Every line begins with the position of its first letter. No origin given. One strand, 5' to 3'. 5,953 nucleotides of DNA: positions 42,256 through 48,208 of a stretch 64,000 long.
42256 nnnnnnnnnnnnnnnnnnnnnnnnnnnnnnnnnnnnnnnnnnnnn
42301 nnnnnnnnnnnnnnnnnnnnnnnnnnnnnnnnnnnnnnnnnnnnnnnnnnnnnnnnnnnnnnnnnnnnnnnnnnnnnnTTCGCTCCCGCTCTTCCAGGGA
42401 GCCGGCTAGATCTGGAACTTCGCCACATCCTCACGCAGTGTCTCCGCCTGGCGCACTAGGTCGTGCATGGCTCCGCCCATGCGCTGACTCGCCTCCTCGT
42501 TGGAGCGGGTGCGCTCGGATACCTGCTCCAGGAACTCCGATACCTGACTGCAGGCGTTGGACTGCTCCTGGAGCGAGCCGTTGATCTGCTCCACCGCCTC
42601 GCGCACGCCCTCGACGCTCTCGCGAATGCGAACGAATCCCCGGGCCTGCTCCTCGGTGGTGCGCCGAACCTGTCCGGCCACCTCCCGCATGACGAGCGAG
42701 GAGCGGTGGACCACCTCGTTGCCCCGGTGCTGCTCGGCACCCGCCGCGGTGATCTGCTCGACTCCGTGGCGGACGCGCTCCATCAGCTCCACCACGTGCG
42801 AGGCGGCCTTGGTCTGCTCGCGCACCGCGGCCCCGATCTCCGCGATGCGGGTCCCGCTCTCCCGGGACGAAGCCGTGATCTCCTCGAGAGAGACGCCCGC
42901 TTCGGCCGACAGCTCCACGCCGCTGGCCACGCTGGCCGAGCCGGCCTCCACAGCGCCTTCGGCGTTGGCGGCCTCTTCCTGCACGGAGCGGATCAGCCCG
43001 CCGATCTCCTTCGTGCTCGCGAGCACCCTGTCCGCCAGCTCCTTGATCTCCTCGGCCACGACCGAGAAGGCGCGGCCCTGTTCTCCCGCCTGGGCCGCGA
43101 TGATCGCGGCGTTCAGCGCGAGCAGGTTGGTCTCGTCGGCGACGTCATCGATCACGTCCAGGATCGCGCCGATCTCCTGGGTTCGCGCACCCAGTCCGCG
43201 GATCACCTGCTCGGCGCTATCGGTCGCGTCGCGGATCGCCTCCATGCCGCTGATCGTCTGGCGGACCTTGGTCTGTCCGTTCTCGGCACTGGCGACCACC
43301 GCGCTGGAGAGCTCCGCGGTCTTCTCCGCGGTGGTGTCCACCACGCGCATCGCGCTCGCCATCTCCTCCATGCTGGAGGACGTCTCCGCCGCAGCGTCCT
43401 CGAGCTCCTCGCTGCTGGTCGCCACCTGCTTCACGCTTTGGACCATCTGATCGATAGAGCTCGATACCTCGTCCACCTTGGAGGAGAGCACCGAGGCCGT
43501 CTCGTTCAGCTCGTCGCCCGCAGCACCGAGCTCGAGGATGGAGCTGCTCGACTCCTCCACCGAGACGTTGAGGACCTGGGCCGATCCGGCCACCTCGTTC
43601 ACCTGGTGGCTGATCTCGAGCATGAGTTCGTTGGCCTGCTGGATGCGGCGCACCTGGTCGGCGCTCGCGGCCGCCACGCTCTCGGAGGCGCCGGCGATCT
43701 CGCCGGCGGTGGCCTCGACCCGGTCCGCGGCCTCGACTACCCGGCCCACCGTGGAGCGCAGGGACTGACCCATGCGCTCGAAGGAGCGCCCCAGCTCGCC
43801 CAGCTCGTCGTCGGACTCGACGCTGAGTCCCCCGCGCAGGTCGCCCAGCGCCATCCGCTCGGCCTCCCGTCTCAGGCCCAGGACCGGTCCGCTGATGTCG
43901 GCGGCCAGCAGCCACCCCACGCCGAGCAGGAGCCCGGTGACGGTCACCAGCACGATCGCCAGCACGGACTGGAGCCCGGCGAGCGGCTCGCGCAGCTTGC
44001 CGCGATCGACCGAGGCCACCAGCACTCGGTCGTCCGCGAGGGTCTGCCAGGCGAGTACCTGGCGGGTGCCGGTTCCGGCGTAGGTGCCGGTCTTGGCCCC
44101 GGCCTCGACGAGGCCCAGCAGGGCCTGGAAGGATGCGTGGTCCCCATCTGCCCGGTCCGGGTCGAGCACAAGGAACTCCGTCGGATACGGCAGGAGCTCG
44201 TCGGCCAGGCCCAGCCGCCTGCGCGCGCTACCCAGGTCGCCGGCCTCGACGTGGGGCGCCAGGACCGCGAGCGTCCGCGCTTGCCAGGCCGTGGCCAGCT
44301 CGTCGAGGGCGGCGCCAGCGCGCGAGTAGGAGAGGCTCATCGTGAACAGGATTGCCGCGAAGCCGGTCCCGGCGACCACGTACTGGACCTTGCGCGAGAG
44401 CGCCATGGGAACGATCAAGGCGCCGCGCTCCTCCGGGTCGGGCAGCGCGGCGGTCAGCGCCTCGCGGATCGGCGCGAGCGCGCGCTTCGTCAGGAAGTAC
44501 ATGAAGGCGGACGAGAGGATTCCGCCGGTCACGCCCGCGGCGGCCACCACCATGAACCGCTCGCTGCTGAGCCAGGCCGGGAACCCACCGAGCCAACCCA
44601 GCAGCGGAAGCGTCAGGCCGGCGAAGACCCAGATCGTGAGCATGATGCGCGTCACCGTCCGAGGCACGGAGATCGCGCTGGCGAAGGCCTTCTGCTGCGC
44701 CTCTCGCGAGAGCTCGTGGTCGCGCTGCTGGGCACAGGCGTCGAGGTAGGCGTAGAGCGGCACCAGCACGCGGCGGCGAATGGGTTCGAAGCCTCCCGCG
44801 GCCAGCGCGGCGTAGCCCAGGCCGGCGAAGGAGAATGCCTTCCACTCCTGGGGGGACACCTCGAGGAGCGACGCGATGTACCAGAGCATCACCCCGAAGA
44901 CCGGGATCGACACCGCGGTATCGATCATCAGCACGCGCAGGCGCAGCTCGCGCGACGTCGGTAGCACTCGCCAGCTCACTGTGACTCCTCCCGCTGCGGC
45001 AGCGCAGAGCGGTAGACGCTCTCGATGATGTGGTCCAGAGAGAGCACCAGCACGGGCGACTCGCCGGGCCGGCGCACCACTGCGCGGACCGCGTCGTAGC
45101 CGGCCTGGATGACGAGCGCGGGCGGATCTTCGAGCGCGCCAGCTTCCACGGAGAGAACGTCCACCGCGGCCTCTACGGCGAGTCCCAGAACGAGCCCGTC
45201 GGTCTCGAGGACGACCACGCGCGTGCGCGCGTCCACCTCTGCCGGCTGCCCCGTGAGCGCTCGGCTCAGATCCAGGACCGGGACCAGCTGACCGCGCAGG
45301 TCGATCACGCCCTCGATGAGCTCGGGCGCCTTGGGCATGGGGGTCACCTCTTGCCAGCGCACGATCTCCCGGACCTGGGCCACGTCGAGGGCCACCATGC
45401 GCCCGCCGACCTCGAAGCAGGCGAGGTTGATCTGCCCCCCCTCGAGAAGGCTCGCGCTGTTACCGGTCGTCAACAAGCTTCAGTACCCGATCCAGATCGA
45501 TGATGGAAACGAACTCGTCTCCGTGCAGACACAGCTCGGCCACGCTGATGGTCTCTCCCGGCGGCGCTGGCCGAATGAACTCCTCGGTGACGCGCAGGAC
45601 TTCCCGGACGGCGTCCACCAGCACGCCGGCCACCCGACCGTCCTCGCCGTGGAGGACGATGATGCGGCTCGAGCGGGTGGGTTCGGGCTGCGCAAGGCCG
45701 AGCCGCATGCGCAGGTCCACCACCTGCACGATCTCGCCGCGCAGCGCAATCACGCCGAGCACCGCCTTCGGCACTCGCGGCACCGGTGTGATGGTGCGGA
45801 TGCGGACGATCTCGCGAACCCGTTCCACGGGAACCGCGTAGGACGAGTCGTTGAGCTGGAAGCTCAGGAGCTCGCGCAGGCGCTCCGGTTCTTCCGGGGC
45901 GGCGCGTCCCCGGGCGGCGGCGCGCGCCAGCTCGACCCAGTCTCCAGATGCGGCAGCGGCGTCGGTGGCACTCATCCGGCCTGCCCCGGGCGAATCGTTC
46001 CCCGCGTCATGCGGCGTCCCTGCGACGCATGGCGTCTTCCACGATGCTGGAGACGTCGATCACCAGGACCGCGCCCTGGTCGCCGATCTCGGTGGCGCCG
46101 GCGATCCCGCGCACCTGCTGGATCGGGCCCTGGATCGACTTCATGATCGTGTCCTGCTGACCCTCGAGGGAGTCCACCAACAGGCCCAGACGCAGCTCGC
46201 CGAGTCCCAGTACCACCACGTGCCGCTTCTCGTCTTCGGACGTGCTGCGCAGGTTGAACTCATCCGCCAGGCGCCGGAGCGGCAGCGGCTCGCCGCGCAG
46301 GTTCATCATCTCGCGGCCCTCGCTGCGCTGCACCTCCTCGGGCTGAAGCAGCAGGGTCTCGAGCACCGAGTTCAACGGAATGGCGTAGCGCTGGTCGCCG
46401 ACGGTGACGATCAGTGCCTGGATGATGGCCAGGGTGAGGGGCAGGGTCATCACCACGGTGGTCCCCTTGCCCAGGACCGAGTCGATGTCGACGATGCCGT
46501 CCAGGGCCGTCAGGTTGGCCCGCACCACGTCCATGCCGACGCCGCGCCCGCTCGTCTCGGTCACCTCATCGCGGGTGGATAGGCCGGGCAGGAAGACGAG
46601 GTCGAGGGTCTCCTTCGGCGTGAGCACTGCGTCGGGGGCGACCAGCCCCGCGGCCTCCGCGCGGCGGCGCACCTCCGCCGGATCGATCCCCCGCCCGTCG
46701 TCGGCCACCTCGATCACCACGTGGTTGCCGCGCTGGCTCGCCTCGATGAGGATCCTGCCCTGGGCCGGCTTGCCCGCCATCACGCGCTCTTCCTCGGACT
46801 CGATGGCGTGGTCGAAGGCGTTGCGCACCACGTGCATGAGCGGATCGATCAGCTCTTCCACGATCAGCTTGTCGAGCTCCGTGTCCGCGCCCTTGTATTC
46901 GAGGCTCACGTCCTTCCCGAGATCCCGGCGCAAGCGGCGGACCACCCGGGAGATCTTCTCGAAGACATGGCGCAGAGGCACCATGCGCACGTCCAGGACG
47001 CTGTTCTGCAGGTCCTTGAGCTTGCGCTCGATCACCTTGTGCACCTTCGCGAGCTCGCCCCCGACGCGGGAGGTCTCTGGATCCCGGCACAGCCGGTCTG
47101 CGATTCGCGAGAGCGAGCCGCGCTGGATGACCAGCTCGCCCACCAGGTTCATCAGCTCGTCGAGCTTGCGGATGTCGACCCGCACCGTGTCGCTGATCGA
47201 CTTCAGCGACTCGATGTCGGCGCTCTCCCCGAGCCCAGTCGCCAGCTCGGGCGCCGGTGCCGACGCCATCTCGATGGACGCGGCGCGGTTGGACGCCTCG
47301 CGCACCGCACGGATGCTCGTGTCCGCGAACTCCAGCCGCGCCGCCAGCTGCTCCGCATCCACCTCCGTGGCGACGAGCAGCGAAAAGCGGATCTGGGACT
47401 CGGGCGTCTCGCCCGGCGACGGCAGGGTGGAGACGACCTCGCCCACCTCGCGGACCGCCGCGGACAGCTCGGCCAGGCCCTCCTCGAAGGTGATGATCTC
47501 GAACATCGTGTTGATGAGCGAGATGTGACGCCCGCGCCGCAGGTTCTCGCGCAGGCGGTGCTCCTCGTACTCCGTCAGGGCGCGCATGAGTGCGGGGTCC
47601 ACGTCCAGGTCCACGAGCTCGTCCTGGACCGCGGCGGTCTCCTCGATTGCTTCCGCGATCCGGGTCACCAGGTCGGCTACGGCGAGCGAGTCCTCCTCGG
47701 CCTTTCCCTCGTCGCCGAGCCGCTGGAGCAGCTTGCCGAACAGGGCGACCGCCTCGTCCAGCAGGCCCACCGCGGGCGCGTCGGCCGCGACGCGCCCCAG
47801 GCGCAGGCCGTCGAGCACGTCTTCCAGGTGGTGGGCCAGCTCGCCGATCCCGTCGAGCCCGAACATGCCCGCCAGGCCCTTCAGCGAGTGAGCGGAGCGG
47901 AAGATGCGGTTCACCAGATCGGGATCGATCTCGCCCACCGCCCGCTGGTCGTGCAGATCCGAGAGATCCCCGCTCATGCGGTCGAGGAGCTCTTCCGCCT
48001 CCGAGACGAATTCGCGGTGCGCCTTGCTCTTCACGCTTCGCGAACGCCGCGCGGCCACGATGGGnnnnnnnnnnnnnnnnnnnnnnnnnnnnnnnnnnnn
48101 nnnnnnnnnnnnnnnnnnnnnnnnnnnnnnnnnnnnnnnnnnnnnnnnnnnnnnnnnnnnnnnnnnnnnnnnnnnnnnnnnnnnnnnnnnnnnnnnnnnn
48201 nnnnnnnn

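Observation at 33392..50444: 17-kb, 13-gene chemosensory-like supercluster interleaving a full Che core with non-canonical partner proteins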

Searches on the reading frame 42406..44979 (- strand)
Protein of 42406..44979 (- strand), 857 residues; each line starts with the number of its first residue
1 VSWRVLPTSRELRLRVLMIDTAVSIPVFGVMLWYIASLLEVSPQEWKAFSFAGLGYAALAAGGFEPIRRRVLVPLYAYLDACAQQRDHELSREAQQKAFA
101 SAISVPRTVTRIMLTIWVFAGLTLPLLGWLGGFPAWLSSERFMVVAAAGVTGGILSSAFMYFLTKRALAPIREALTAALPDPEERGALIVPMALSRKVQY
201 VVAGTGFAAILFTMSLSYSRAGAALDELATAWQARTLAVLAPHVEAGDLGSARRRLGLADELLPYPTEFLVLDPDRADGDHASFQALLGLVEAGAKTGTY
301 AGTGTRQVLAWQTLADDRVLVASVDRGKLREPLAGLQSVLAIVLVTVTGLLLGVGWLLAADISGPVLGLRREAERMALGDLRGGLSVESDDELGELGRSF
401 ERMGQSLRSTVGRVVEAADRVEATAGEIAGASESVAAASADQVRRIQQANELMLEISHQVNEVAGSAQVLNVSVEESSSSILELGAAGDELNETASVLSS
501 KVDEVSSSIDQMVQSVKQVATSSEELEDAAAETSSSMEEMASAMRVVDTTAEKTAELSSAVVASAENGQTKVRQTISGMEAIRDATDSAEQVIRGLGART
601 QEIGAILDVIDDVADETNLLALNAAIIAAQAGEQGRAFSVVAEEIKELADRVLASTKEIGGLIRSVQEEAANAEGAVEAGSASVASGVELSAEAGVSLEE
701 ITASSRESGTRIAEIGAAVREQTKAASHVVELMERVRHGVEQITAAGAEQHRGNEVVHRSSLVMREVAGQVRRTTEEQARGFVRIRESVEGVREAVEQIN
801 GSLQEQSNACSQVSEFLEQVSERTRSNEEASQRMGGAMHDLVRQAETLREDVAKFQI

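Call 5: search_protein_families(library=pfam, proteins=[window:42406-44979:-], max_evalue=0.01)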
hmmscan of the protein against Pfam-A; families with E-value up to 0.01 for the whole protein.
window:42406-44979:- (857 aa): 7 families
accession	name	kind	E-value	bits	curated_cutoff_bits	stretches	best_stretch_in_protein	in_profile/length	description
PF00015.26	MCPsignal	-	3.1e-37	128.5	34.6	1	557-736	3-168/172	Methyl-accepting chemotaxis protein (MCP) signalling domain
PF00672.30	HAMP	-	2.3e-08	34.6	25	1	358-408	2-52/53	HAMP domain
PF07889.17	DUF1664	-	0.0036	17.8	34.6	0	485-550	51-116/124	Protein of unknown function (DUF1664)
PF04108.17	ATG17_like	-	0.004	17.1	43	0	641-841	117-291/355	Autophagy protein ATG17-like domain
PF08702.15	Fib_alpha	-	0.0044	17.7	29.9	0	497-596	25-121/143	Fibrinogen alpha/beta chain family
PF04124.18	Dor1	-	0.0062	15.9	23.3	1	762-833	28-99/339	Dor1-like family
PF05667.16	CCDC22_CC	-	0.0077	15.9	39.2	0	405-567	130-293/477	CCDC22 protein coiled-coil region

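Call 34: search_protein_families(library=ncbifam, proteins=[window:42406-44979:-], max_evalue=0.001)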
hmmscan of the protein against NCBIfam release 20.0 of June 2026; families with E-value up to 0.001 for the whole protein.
window:42406-44979:- (857 aa): 15 families
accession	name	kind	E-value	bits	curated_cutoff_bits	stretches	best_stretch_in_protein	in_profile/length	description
NF058645.1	MCPCtpMPsAe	equivalog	7.1e-34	117.5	900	2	493-750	274-535/558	methyl-accepting chemotaxis protein CtpM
NF041847.1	transduc_aer2_vibrio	equivalog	4.7e-24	84.6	1200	1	502-723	518-718/804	aerotaxis transducer Aer2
NF011615.0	PRK15041.1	equivalog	3.1e-23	82.2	947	2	459-734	228-492/554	methyl-accepting chemotaxis protein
NF047851.1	MCPCitTducer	equivalog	1.4e-22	80.5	900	2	491-725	255-468/553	methyl-accepting chemotaxis citrate transducer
NF007309.0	PRK09793.1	equivalog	2e-18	66.6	903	1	486-665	254-419/533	methyl-accepting chemotaxis protein IV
NF011622.0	PRK15048.1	equivalog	4e-18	65.9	900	2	487-726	250-482/553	methyl-accepting chemotaxis protein II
NF050802.1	AspChtxCcaA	equivalog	1.9e-15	56.3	1300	1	534-663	510-632/700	aspartate chemotaxis receptor CcaA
NF040691.1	MtrAB_MtrB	equivalog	2.2e-10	40.2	450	1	333-415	183-265/507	MtrAB system histidine kinase MtrB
TIGR02168.1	SMC_prok_B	equivalog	2e-09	35.8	567.35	2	408-601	308-501/1181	chromosome segregation protein SMC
NF038263.1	prot_phos_SiaA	equivalog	1.5e-08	33.7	700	1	336-439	308-408/658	biofilm regulation protein phosphatase SiaA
NF033092.0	HK_WalK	equivalog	2.7e-08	32.9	725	1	342-480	181-317/594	cell wall metabolism sensor histidine kinase WalK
TIGR02169.1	SMC_prok_A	equivalog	9.6e-05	20.2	729.4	0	416-650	284-939/1165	chromosome segregation protein SMC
NF007007.0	PRK09470.1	equivalog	0.00024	20.2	486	1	340-410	174-241/463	envelope stress sensor histidine kinase CpxA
NF045487.1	ASRP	equivalog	0.00059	18.6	300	1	473-617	311-455/593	archaea-specific SMC-related protein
NF012163.2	BaeS_SmeS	equivalog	0.00075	18.5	500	0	342-409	170-235/457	sensor histidine kinase efflux regulator BaeS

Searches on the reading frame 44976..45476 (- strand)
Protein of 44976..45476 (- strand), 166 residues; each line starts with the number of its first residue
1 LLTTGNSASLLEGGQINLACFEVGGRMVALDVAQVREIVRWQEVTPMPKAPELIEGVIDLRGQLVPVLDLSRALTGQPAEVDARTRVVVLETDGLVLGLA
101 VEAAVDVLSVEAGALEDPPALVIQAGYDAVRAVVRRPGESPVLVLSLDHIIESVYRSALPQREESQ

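Call 5: search_protein_families(library=pfam, proteins=[window:44976-45476:-], max_evalue=0.01)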
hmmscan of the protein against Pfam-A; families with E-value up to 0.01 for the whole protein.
window:44976-45476:- (166 aa): 1 family
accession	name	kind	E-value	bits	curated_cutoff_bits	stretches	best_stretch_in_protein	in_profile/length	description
PF01584.24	CheW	-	4.8e-33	114.2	23.5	1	19-153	3-136/138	CheW-like domain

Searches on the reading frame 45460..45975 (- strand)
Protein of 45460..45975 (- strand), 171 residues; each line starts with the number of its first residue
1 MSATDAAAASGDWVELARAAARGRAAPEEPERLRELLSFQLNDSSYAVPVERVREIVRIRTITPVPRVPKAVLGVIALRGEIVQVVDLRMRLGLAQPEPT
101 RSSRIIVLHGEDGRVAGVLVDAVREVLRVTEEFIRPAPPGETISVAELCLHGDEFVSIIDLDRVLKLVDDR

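Call 5: search_protein_families(library=pfam, proteins=[window:45460-45975:-], max_evalue=0.01)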
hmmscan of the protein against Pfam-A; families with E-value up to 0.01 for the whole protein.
window:45460-45975:- (171 aa): 1 family
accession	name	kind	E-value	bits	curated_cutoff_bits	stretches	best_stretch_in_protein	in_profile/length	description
PF01584.24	CheW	-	1.6e-32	112.5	23.5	1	35-166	1-135/138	CheW-like domain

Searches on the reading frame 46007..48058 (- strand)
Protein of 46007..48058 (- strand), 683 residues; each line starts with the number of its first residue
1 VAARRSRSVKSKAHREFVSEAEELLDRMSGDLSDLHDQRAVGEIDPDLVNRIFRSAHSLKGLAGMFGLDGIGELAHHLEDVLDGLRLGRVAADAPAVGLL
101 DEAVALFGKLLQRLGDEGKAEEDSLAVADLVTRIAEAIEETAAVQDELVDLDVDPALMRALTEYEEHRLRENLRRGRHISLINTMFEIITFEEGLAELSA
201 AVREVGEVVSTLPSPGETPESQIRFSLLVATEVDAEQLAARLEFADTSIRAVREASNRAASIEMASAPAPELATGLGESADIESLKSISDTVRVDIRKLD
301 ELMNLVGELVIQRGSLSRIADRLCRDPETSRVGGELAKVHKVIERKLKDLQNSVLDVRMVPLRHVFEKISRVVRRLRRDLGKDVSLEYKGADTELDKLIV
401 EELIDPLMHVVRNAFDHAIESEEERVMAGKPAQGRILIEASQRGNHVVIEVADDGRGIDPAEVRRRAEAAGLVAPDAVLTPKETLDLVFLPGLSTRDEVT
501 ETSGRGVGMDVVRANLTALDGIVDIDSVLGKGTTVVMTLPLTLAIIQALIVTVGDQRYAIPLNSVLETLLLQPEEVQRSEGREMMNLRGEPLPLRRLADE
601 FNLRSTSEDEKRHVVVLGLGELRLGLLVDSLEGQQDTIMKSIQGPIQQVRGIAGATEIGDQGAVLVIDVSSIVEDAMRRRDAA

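Call 5: search_protein_families(library=pfam, proteins=[window:46007-48058:-], max_evalue=0.01)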
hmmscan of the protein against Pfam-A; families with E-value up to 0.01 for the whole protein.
window:46007-48058:- (683 aa): 6 families
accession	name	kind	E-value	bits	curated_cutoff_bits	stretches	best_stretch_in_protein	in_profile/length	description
PF01584.24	CheW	-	3.5e-28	98.4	23.5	1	547-675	1-136/138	CheW-like domain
PF02518.31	HATPase_c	-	2.1e-18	67.2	26.4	1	405-542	4-110/111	Histidine kinase-, DNA gyrase B-, and HSP90-like ATPase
PF02895.20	H-kinase_dim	-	9.4e-17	61.7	23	1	289-356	1-67/68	Signal transducing histidine kinase, homodimeric domain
PF01627.28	Hpt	-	2e-15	57.2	24.6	1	15-105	4-79/84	Hpt domain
PF08397.16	IMD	-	0.0042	17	26.2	1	318-399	42-122/219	IRSp53/MIM homology domain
PF13581.12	HATPase_c_2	-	0.0086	16.5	27.4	1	413-507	42-102/127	Histidine kinase-like ATPase domain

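Call 34: search_protein_families(library=ncbifam, proteins=[window:46007-48058:-], max_evalue=0.001)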
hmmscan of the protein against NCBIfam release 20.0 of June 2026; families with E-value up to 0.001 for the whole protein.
window:46007-48058:- (683 aa): 18 families
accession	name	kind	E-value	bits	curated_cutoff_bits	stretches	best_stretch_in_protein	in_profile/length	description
NF041336.1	CheA_Halo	equivalog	2.4e-114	383.4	950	1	12-671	3-665/666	chemotaxis protein CheA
NF007835.0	PRK10547.1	equivalog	3e-107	359.9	793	1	14-673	7-657/670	chemotaxis protein CheA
NF010411.0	PRK13837.1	equivalog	2.6e-09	35.7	647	1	482-598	621-731/828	two-component system VirA-like sensor kinase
NF046044.1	PnpS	equivalog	6.2e-08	32.1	400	0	501-540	351-390/390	two-component system histidine kinase PnpS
NF007688.0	PRK10364.1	equivalog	2e-07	30.1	479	0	483-542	398-452/460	two-component system sensor histidine kinase ZraS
TIGR02966.1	phoR_proteo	equivalog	1.5e-06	27.5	334.2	0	430-467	245-282/333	phosphate regulon sensor histidine kinase PhoR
NF010076.0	PRK13557.1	subfamily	2e-06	26.6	631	0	354-466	231-343/540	histidine kinase famiy protein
NF008298.1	PRK11086.1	subfamily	2.8e-06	26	520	0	482-541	471-525/529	DcuS/MalK family sensor histidine kinase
NF053867.1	SprKinKinDBac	equivalog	3.7e-06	25.7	775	1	479-541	440-497/500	sporulation kinase KinD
NF011874.0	PRK15347.1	equivalog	3.8e-06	25.2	852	0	500-642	573-710/921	two component system sensor kinase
NF008468.0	PRK11360.1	equivalog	1.1e-05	24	646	0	482-542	554-609/616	two-component system sensor histidine kinase AtoS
NF047874.1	MASE3_PAS_HK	subfamily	2.1e-05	23.5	560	0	501-543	585-627/655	MASE3 domain-containing sensor histidine kinase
TIGR02916.1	PEP_his_kin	equivalog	2.5e-05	23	300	0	430-466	595-631/679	XrtA/PEP-CTERM system histidine kinase PrsK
NF033092.0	HK_WalK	equivalog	0.00014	20.6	725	0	502-541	555-594/594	cell wall metabolism sensor histidine kinase WalK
NF041832.1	near_NosP_CTERM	subfamily_domain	0.00026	20.2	400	0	432-462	137-167/370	NahK/ErcS family hybrid sensor histidine kinase/response regulator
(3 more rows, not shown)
